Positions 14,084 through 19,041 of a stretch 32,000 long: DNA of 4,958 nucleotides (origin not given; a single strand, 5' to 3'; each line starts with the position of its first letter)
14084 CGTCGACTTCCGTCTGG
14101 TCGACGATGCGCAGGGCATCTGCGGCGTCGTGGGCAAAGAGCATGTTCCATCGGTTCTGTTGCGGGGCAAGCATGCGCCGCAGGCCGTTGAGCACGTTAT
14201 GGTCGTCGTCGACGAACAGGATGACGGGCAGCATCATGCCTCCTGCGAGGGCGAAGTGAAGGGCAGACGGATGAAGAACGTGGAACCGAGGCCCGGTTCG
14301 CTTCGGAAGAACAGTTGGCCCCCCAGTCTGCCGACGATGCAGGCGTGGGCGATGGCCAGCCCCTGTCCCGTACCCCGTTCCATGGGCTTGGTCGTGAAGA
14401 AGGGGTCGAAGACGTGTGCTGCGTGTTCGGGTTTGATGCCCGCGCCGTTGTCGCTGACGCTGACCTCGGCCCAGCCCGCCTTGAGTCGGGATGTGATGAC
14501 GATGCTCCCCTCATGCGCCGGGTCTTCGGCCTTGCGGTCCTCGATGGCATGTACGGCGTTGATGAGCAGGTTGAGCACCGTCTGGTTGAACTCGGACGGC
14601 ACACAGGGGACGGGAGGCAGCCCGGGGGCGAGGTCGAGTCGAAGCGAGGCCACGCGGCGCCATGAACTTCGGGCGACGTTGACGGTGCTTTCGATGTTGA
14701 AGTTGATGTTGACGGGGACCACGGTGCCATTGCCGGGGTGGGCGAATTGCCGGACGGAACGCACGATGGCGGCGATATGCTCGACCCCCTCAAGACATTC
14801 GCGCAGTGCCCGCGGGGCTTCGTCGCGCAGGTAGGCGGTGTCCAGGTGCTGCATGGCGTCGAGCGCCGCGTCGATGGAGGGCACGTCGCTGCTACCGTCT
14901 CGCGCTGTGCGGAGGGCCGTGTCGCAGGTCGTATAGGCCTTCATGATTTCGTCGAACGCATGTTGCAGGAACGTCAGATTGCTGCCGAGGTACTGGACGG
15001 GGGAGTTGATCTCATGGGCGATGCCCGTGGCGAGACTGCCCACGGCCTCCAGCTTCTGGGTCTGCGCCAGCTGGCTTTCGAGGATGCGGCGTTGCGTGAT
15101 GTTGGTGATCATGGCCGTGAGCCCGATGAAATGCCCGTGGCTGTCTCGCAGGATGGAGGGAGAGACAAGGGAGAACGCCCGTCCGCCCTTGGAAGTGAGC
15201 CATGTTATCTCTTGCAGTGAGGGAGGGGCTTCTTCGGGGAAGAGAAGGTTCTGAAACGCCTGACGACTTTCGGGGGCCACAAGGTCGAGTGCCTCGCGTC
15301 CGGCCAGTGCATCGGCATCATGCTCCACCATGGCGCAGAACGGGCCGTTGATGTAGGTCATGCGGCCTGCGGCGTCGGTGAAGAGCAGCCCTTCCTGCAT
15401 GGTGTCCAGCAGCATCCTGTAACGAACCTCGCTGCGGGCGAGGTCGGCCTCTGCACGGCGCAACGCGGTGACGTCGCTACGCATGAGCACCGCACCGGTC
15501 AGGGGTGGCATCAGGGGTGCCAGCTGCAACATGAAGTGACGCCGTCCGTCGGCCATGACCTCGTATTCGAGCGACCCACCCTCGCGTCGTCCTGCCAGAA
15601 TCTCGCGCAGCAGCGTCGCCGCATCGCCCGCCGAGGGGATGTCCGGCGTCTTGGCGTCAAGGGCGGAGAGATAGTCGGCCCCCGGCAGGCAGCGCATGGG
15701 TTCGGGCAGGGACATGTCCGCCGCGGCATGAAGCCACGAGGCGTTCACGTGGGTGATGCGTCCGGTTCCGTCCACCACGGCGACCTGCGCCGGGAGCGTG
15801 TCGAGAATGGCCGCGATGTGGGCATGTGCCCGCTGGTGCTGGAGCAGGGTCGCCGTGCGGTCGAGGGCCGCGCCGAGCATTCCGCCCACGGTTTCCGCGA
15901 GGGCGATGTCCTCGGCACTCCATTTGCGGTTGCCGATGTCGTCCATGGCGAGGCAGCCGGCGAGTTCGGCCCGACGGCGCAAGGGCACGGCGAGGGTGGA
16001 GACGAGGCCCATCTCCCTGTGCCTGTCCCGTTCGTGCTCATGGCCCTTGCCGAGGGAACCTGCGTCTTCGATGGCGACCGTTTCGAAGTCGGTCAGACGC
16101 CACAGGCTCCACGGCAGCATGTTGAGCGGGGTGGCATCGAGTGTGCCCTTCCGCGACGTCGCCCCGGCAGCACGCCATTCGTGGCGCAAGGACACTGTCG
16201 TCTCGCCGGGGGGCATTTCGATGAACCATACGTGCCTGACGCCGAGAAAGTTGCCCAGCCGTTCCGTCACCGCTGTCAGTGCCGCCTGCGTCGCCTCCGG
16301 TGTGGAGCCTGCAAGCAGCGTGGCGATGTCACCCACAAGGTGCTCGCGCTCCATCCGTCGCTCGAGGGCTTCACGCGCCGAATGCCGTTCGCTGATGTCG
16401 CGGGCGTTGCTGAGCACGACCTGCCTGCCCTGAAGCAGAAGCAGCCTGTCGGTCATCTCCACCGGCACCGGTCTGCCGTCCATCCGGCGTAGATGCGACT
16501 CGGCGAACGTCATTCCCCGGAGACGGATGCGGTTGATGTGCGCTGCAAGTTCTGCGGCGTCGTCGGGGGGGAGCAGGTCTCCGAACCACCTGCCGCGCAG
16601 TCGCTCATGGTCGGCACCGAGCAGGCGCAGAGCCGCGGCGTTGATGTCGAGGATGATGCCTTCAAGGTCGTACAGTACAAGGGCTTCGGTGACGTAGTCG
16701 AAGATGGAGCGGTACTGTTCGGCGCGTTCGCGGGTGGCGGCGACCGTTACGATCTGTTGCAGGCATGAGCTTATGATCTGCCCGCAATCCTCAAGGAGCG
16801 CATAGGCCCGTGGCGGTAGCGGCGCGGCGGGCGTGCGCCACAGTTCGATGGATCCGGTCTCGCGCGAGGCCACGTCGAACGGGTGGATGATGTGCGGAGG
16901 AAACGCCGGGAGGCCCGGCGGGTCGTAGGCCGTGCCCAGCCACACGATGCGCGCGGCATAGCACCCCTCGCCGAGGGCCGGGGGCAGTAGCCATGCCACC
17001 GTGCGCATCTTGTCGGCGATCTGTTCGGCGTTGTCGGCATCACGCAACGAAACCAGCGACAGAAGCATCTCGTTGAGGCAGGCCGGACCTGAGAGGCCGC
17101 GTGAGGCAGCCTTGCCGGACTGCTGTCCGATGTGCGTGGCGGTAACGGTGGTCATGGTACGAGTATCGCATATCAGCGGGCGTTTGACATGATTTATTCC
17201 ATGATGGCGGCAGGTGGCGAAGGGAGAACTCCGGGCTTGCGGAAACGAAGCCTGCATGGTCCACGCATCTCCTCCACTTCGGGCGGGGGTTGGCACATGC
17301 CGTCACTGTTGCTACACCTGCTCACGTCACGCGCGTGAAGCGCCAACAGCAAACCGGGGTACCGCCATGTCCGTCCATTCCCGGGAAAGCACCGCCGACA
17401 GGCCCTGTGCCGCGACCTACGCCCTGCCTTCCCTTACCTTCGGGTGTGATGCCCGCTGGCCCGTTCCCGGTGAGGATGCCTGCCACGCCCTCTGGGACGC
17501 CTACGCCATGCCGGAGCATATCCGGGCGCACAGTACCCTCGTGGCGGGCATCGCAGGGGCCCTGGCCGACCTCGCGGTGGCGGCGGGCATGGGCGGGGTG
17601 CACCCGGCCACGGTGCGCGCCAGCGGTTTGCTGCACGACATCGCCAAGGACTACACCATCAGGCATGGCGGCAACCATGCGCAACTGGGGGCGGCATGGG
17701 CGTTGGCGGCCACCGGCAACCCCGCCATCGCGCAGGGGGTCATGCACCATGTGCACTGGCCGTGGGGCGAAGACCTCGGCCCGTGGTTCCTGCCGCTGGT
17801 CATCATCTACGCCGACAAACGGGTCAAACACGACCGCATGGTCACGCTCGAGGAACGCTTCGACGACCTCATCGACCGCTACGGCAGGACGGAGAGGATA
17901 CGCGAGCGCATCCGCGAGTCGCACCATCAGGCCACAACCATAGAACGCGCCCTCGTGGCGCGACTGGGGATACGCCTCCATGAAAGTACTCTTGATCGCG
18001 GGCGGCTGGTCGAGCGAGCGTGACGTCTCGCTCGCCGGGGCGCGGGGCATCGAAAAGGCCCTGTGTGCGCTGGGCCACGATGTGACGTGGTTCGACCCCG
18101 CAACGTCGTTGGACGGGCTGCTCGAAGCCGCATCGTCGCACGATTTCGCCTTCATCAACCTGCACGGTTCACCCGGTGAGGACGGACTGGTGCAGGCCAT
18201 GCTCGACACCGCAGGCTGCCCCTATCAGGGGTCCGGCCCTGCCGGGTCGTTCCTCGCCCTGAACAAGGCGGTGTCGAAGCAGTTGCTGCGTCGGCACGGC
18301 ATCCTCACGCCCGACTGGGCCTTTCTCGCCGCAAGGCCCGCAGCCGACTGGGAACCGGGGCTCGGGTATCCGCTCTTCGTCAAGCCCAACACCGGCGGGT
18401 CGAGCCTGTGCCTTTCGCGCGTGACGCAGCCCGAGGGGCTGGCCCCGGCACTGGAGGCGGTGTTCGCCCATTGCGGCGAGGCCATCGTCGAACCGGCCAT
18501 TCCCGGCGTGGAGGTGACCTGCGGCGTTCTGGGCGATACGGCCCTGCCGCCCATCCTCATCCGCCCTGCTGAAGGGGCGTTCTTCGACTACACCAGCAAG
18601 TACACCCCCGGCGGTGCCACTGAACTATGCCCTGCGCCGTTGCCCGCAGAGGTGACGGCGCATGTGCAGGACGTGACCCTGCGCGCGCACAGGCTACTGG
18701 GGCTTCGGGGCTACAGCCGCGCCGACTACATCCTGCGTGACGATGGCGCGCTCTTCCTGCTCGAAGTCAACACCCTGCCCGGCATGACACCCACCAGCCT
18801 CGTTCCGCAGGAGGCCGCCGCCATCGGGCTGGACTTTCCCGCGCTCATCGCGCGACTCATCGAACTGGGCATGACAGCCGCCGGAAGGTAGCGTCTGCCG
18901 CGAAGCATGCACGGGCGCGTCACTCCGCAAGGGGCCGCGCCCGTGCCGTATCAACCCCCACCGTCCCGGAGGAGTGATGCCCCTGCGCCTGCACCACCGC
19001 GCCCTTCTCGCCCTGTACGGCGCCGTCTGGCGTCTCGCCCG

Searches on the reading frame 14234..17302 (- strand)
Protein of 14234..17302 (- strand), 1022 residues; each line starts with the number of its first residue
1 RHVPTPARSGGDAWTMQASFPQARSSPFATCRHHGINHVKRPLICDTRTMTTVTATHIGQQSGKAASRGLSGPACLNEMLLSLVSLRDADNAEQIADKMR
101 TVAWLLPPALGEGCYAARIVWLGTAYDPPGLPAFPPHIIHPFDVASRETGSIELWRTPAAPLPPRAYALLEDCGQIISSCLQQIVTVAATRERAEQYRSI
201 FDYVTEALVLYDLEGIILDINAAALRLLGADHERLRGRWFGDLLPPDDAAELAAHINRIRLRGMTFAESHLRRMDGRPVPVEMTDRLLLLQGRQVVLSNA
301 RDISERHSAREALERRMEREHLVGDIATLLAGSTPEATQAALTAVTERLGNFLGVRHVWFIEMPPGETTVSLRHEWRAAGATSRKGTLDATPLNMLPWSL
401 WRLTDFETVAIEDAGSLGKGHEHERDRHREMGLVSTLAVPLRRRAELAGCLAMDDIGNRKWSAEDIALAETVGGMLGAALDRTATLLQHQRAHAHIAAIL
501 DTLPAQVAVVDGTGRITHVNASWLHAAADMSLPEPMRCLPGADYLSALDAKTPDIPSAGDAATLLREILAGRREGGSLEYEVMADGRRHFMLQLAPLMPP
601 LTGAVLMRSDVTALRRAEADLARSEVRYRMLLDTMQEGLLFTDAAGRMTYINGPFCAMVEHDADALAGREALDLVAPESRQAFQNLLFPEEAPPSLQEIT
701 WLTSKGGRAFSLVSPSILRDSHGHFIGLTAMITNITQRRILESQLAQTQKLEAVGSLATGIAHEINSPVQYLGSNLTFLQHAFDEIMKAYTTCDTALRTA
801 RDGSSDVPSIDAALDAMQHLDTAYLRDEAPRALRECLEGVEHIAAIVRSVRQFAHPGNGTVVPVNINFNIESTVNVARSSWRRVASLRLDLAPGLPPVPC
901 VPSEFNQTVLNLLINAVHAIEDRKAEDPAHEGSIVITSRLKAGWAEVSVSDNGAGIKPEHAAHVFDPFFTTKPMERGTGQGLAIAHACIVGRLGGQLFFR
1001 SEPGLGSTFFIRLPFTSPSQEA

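Call 9: search_protein_families(library=pfam, proteins=[window:14234-17302:-], max_evalue=0.001)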
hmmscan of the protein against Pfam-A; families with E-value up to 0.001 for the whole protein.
window:14234-17302:- (1022 aa): 10 families
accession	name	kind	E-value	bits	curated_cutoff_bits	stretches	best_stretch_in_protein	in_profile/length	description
PF00989.32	PAS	-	6.8e-25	87.7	22.6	2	195-303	1-113/113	PAS fold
PF08448.16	PAS_4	-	2.3e-23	83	23.1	2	205-307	5-109/110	PAS fold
PF02518.31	HATPase_c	-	5.3e-21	75.6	26.4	1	903-1016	4-110/111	Histidine kinase-, DNA gyrase B-, and HSP90-like ATPase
PF13426.13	PAS_9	-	1.5e-19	70.6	27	2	206-305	2-103/103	PAS domain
PF13188.13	PAS_8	-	1.3e-18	66.6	21.8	2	195-249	1-52/65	PAS domain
PF01590.32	GAF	-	2.6e-10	41.4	22.4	1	339-480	3-133/133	GAF domain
PF24820.1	Diguanyl_cycl_sensor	-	4.2e-09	36.8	28.1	0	202-245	3-46/109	Diguanylate cyclase-like sensor domain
PF13492.12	GAF_3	-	8.5e-06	26.6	27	1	429-482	76-129/129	GAF domain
PF12860.13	PAS_7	-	9e-06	26.3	27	0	502-618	3-114/115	PAS fold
PF13185.12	GAF_2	-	1.9e-05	25.4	28.6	1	339-481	5-136/136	GAF domain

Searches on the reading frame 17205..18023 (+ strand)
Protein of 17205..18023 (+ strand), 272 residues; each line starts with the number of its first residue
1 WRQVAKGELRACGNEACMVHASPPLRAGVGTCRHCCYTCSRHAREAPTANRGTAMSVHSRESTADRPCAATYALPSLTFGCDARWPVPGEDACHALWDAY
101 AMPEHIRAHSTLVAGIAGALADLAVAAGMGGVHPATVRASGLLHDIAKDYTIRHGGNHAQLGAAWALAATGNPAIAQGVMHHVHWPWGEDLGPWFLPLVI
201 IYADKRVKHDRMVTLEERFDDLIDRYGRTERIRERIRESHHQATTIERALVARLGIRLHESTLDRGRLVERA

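Call 9: search_protein_families(library=pfam, proteins=[window:17205-18023:+], max_evalue=0.001)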
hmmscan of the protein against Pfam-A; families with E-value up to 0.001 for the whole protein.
window:17205-18023:+ (272 aa): 1 family
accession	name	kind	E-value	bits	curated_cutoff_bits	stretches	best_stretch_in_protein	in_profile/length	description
PF01966.28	HD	-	3.7e-07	30.9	22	1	108-226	3-113/116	HD domain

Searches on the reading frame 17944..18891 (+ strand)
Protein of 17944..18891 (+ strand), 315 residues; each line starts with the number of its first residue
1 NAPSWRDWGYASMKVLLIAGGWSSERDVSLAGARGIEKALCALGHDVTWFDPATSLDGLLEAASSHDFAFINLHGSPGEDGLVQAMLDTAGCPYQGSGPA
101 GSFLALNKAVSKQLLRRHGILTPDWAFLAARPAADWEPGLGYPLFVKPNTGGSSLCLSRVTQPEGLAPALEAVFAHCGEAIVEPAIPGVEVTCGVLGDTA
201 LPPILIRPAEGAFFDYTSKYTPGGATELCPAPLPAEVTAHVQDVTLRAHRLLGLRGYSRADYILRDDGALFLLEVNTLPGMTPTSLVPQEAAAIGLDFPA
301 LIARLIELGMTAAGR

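Call 9: search_protein_families(library=pfam, proteins=[window:17944-18891:+], max_evalue=0.001)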
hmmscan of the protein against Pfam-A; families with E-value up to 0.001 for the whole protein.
window:17944-18891:+ (315 aa): 2 families
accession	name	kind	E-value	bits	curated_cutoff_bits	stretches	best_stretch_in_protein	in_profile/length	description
PF07478.18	Dala_Dala_lig_C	-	5.7e-45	153.8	24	1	134-307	29-204/204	D-ala D-ala ligase C-terminus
PF01820.27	Dala_Dala_lig_N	-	1.1e-14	55.4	34.6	1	61-97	85-121/121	D-ala D-ala ligase N-terminus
